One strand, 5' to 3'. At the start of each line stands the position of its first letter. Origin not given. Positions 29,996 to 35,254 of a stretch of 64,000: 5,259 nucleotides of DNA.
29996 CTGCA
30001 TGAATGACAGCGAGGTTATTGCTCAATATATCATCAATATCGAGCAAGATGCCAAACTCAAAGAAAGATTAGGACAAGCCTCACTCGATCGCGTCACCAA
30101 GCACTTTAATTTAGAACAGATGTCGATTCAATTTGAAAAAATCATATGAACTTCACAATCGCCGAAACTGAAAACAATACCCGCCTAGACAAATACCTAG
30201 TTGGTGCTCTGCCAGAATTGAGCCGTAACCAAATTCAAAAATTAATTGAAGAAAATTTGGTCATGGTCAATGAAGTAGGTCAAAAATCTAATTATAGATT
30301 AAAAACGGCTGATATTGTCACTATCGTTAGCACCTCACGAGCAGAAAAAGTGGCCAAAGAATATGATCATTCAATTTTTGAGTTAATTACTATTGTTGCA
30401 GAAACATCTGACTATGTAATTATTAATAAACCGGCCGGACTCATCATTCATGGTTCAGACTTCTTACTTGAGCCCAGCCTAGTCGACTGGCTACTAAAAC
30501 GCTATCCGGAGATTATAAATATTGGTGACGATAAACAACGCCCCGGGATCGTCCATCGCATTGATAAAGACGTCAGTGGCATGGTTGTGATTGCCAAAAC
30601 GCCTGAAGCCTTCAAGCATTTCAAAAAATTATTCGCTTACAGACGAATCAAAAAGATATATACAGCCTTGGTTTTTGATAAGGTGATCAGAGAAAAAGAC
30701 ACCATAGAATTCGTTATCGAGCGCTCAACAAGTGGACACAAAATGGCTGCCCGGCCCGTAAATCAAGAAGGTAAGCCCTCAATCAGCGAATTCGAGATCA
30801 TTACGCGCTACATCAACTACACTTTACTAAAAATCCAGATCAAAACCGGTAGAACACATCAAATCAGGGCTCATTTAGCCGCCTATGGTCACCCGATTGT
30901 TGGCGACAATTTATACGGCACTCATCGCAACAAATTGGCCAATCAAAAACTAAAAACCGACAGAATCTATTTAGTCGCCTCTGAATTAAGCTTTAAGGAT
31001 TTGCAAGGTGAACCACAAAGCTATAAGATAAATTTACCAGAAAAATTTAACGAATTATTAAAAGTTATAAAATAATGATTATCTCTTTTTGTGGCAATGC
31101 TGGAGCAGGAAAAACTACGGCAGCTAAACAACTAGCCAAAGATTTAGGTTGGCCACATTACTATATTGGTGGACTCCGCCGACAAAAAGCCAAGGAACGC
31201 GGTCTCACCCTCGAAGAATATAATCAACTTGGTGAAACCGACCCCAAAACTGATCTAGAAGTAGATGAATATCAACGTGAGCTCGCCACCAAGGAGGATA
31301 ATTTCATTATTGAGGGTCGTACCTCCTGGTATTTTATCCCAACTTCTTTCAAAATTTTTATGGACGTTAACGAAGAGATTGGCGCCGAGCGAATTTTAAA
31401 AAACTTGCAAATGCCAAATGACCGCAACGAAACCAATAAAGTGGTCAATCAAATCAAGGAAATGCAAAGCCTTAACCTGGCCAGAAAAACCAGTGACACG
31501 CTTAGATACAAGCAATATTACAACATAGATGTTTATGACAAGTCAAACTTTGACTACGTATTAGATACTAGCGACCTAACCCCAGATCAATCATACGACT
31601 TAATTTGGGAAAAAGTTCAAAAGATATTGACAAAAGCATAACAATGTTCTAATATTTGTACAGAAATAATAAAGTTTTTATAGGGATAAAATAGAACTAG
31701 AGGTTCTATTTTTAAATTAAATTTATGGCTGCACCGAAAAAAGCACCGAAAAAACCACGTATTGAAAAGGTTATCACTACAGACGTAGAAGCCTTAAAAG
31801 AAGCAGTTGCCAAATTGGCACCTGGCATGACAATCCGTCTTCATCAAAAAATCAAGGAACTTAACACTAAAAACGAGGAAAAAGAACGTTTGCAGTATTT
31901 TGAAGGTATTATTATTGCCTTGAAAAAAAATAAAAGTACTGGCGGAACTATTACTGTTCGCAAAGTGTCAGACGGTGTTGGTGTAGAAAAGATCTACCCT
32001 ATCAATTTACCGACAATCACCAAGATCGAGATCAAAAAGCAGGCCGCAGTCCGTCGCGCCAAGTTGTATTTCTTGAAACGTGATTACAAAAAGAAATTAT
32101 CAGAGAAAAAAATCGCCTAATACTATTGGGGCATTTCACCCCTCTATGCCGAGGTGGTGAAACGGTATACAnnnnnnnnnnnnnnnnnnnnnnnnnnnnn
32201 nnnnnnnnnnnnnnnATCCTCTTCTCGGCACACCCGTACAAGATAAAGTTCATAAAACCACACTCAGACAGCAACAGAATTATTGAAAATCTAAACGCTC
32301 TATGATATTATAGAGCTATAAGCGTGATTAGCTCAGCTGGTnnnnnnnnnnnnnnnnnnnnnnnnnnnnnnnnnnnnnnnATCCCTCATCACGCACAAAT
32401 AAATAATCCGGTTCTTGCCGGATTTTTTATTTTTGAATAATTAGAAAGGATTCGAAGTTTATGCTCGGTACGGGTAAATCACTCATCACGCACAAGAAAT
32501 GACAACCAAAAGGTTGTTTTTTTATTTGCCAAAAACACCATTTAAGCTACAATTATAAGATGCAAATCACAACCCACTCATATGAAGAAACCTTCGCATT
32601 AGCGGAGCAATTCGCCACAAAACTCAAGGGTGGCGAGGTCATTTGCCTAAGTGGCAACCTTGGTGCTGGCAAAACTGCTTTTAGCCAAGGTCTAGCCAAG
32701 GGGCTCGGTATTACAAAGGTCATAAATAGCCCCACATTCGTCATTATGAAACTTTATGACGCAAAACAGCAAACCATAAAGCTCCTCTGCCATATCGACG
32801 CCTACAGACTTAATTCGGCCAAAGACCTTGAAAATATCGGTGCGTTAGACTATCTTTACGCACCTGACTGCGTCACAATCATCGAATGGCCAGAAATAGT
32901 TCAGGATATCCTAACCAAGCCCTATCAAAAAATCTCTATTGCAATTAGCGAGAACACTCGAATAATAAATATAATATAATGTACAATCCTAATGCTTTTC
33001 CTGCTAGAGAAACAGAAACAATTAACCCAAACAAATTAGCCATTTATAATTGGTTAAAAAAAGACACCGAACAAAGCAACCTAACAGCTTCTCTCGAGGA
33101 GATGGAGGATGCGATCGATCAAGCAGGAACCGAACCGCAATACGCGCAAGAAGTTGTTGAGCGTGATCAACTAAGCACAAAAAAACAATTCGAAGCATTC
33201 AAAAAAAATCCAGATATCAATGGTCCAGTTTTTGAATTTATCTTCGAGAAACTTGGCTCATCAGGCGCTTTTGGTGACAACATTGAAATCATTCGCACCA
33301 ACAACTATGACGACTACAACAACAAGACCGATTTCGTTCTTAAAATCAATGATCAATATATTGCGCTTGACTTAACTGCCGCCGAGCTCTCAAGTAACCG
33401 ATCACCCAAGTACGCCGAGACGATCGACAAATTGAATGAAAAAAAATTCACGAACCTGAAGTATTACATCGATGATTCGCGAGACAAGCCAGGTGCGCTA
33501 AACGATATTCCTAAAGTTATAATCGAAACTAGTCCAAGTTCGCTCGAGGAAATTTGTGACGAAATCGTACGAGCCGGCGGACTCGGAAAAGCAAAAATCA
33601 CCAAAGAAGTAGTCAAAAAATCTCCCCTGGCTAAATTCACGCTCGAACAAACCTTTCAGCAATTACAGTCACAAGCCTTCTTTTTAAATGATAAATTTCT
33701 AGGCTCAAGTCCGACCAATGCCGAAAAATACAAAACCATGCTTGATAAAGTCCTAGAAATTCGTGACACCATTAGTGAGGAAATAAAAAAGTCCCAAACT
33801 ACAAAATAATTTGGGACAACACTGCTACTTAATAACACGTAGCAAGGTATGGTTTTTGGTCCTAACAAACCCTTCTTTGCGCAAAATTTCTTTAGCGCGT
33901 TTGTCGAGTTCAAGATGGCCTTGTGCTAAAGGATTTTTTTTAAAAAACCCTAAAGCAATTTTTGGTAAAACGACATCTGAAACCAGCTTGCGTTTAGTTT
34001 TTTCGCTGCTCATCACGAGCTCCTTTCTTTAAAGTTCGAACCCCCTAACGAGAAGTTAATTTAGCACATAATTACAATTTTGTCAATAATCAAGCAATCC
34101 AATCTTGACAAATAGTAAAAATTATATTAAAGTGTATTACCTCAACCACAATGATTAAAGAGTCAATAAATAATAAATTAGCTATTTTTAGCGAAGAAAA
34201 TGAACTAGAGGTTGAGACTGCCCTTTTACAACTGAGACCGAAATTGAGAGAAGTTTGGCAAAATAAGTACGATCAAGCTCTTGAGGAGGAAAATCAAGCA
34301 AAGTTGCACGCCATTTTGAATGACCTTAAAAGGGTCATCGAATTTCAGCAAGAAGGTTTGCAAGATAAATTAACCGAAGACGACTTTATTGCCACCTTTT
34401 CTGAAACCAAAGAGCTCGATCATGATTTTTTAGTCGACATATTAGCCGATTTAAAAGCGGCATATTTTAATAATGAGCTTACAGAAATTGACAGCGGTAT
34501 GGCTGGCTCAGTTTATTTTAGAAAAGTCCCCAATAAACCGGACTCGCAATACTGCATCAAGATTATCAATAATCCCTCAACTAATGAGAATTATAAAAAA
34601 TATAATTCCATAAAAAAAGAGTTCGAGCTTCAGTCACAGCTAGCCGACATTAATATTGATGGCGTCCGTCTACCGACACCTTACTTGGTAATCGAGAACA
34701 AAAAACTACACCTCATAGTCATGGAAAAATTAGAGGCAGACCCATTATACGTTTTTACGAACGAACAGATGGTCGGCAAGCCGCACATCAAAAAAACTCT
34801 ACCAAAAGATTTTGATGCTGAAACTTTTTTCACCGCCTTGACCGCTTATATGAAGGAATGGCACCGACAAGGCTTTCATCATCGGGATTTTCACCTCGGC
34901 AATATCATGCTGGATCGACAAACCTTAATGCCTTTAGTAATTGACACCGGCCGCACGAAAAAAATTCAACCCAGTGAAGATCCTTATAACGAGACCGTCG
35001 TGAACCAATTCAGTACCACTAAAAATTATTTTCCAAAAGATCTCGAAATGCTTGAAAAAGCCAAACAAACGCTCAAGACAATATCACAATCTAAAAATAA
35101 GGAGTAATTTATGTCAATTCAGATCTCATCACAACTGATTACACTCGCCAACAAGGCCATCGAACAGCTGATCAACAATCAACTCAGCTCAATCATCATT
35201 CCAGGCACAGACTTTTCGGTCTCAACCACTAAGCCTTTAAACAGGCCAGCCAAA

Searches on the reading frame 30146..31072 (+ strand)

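Call 78: search_protein_families(library=pfam, proteins=[window:30146-31072:+], max_evalue=0.001)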
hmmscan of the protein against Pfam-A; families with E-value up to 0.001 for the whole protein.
window:30146-31072:+ (309 aa): 2 families
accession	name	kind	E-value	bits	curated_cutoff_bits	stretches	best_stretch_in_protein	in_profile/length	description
PF00849.27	PseudoU_synth_2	-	2.9e-33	115.7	26.8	1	89-246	1-152/152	RNA pseudouridylate synthase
PF01479.30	S4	-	2.6e-07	30.7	22.8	1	13-58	2-48/48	S4 domain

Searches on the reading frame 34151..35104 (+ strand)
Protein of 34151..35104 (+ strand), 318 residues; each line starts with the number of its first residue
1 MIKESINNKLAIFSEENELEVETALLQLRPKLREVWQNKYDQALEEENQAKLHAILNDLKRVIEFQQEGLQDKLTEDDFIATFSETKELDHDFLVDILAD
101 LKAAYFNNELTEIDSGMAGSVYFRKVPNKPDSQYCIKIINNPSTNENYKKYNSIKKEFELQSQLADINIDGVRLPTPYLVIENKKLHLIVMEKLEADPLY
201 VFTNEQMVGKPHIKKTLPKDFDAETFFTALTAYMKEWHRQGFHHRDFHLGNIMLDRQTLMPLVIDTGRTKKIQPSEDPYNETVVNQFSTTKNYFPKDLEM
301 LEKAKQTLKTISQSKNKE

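Call 78: search_protein_families(library=pfam, proteins=[window:34151-35104:+], max_evalue=0.001)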
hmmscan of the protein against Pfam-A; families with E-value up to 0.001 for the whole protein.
window:34151-35104:+ (318 aa): 3 families
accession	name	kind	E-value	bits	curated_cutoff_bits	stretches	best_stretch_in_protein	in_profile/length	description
PF00069.31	Pkinase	-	7e-11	42.5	31.7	1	111-295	5-165/263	Protein kinase domain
PF01636.29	APH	-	1.3e-08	35.3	23.2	1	211-270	137-198/239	Phosphotransferase enzyme family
PF07714.23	PK_Tyr_Ser-Thr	-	0.0005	19.9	23.1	1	111-276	5-156/258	Protein tyrosine and serine/threonine kinase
